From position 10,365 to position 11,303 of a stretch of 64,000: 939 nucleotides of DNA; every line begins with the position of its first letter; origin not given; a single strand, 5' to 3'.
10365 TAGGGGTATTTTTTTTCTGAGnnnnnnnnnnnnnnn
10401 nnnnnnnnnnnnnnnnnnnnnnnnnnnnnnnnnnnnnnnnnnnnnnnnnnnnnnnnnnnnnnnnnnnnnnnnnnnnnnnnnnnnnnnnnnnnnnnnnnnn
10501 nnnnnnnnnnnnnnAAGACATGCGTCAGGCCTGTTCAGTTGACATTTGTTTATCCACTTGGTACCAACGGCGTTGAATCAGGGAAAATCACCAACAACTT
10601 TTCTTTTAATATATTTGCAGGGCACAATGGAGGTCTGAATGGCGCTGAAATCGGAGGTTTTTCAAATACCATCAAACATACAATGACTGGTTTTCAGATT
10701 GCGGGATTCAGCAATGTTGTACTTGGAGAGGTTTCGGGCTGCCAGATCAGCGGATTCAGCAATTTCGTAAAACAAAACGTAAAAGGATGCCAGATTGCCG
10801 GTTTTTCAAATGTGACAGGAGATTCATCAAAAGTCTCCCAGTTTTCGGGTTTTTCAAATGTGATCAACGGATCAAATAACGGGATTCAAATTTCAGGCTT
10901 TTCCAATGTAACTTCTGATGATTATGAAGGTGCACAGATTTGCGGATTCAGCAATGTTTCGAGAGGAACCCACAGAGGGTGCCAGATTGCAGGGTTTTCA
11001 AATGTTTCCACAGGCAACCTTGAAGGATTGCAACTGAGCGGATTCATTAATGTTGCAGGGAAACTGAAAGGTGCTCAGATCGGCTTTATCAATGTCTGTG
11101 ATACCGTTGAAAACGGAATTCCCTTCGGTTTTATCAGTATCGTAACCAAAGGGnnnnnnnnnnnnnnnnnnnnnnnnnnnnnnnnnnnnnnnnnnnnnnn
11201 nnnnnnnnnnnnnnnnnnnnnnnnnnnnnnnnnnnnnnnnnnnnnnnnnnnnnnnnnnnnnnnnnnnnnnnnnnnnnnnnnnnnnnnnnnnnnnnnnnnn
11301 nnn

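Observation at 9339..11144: Two paralogous arrays of a 16-residue (48-nt) G-F-x-N ... G-x-Q repeat, probably a beta-solenoid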

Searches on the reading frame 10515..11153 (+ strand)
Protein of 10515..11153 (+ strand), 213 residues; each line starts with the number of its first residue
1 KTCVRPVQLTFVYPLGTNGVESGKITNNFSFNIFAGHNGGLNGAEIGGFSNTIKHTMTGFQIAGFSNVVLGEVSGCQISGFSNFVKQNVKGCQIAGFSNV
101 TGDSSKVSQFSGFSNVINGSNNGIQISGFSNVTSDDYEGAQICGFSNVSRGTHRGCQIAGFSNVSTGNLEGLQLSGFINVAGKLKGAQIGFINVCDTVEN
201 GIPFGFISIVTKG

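Call 33: predict_structure(alignment_id=A2)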
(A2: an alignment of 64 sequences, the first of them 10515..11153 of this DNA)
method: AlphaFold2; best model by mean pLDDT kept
length: 213 residues; sequences in the alignment: 64
mean_pLDDT: 97.0   pTM: 0.87
mean pLDDT of the five models: 97.0, 96.9, 96.2, 96.2, 95.0
residues with pLDDT >= 90: 210; 70-90: 2; 50-70: 0; < 50: 1
segments of 3 or more residues with pLDDT < 50: none
pLDDT, mean of each block of 10 residues (from residue 1): 90 96 97 96 98 98 98 98 98 98 97 97 98 98 97 98 97 98 98 97 96 89
secondary structure, 60 per line:
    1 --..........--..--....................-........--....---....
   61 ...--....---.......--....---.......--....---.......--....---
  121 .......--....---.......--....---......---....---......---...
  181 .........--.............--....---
elements in order: E3-12 H19-24 E25-38 E40-47 E50-53 E57-63 E66-69 E73-79 E82-85 E89-95 E98-101 E105-111 E114-117 E121-127 E130-133 E137-143 E146-149 E153-158 E162-165 E169-174 E178-189 E192-204 E207-210

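Call 37: fold_search(model_id=the predicted structure, library=pdb)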
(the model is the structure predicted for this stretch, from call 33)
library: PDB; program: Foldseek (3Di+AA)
matches with E <= 10: 117; with E <= 0.001: 0
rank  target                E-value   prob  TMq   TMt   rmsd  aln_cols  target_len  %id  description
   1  2pig_B                2.1e-01  0.38  0.27  0.21  11.0       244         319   16  Crystal structure of ydcK from Salmonella cholerae at 2.38 A resolution. Northeast Structural Genomics target SCR6 (released 2007-04-24)
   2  9mh4                  2.5e-01  0.21  0.23  0.15  10.9       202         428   17  Crystal Structure of Bifunctional protein GlmU from Klebsiella aerogenes (released 2024-12-18)
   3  3dk5                  2.5e-01  0.15  0.21  0.14  11.4       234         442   13  Crystal Structure of Apo-GlmU from Mycobacterium tuberculosis (released 2009-05-19)
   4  4ihg_D                3.1e-01  0.11  0.22  0.17  18.8       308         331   11  Chasing Acyl Carrier Protein Through a Catalytic Cycle of Lipid A Production (released 2013-11-13)
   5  1hv9_A                3.5e-01  0.14  0.21  0.14  11.1       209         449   10  STRUCTURE OF E. COLI GLMU: ANALYSIS OF PYROPHOSPHORYLASE AND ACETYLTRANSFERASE ACTIVE SITES (released 2001-02-21)
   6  6ge9                  3.7e-01  0.16  0.23  0.14  10.9       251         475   12  Structure of Mycobacterium tuberculosis GlmU bound to Glc-1P and Ac-CoA (released 2018-05-02)
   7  3fww                  4.3e-01  0.33  0.26  0.15  10.9       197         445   10  The crystal structure of the bifunctional N-acetylglucosamine-1-phosphate uridyltransferase/glucosamine-1-phosphate acet (released 2009-03-24)
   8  4k6r                  5.3e-01  0.21  0.23  0.14  11.1       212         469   11  Crystal structure of GlmU in complex with ATP (released 2014-04-16)
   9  6p83_C                5.8e-01  0.12  0.23  0.17  18.6       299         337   10  E.coli LpxD in complex with compound 1o (released 2019-08-28)
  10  2v0j                  5.8e-01  0.11  0.21  0.14  10.8       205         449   16  Characterization of Substrate Binding and Catalysis of the Potential Antibacterial Target N-acetylglucosamine-1-phosphat (released 2008-01-15)
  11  3d8v                  6.1e-01  0.15  0.23  0.14  11.4       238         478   10  Crystal structure of GlmU from Mycobacterium tuberculosis in complex with uridine-diphosphate-N-acetylglucosamine (released 2009-03-10)
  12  2f9c_A                6.8e-01  0.13  0.26  0.20  11.6       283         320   14  Crystal structure of YDCK from Salmonella cholerae. NESG target SCR6 (released 2005-12-20)
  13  2v0h                  7.9e-01  0.08  0.20  0.13  11.2       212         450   16  Characterization of Substrate Binding and Catalysis of the Potential Antibacterial Target N-acetylglucosamine-1-phosphat (released 2008-01-15)
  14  6n2c_A                8.4e-01  0.13  0.30  0.18  11.7       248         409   10  The Crystal Structure of Caldicellulosiruptor hydrothermalis Tapirin C-terminal domain (released 2018-12-19)
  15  3spt                  9.3e-01  0.13  0.22  0.13  11.6       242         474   10  Crystal structure of GlmU from Mycobacterium tuberculosis in complex with ACETYL COENZYME A and URIDINE-DIPHOSPHATE-N-AC (released 2012-08-08)
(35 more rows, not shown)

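Call 53: fold_search(model_id=the predicted structure, library=viral)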
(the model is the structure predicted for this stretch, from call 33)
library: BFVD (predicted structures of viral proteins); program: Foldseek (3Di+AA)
matches with E <= 10: 201; with E <= 0.001: 1
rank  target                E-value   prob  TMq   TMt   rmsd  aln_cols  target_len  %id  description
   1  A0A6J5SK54            6.8e-04  1.00  0.39  0.34   9.9       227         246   11  Uncharacterized protein [uncultured Caudovirales phage]
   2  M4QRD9                3.6e-03  0.98  0.34  0.09  10.5       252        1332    8  (no name in the UniProt tables at hand)
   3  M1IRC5                5.1e-03  0.82  0.23  0.18  11.3       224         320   13  (no name in the UniProt tables at hand)
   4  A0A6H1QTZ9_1          1.6e-02  0.96  0.35  0.13   9.7       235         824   12  Uncharacterized protein [Ostreococcus mediterraneus virus 2]
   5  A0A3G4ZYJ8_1          1.9e-02  0.33  0.19  0.08  12.6       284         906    8  Peptidase S74 domain-containing protein [Gaeavirus sp.]
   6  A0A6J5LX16            2.7e-02  0.54  0.26  0.09  30.5       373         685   12  Uncharacterized protein [uncultured Caudovirales phage]
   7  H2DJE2                2.7e-02  0.15  0.16  0.17  11.3       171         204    6  ORF71 (Fragment) [Equid alphaherpesvirus 1]
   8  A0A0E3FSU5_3          5.0e-02  0.54  0.34  0.11  10.4       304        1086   13  Baseplate wedge initiator [Synechococcus phage ACG-2014f]
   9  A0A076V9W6            6.1e-02  0.15  0.20  0.12  16.9       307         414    8  (no name in the UniProt tables at hand)
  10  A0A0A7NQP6            6.5e-02  0.75  0.26  0.19  11.1       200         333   16  Uncharacterized protein [Lactobacillus phage LfeInf]
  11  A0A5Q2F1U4            8.8e-02  0.18  0.25  0.11  11.8       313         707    8  Uncharacterized protein [Serratia phage JS26]
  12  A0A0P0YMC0            1.0e-01  0.84  0.43  0.18   9.9       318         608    8  (no name in the UniProt tables at hand)
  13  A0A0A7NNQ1            1.1e-01  0.15  0.18  0.18  11.4       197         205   14  Phage related protein [Lactobacillus phage LfeInf]
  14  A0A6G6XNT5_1          1.2e-01  0.21  0.23  0.09  12.4       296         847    8  (no name in the UniProt tables at hand)
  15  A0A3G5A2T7            1.5e-01  0.63  0.35  0.33  10.6       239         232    8  Uncharacterized protein [Harvfovirus sp.]
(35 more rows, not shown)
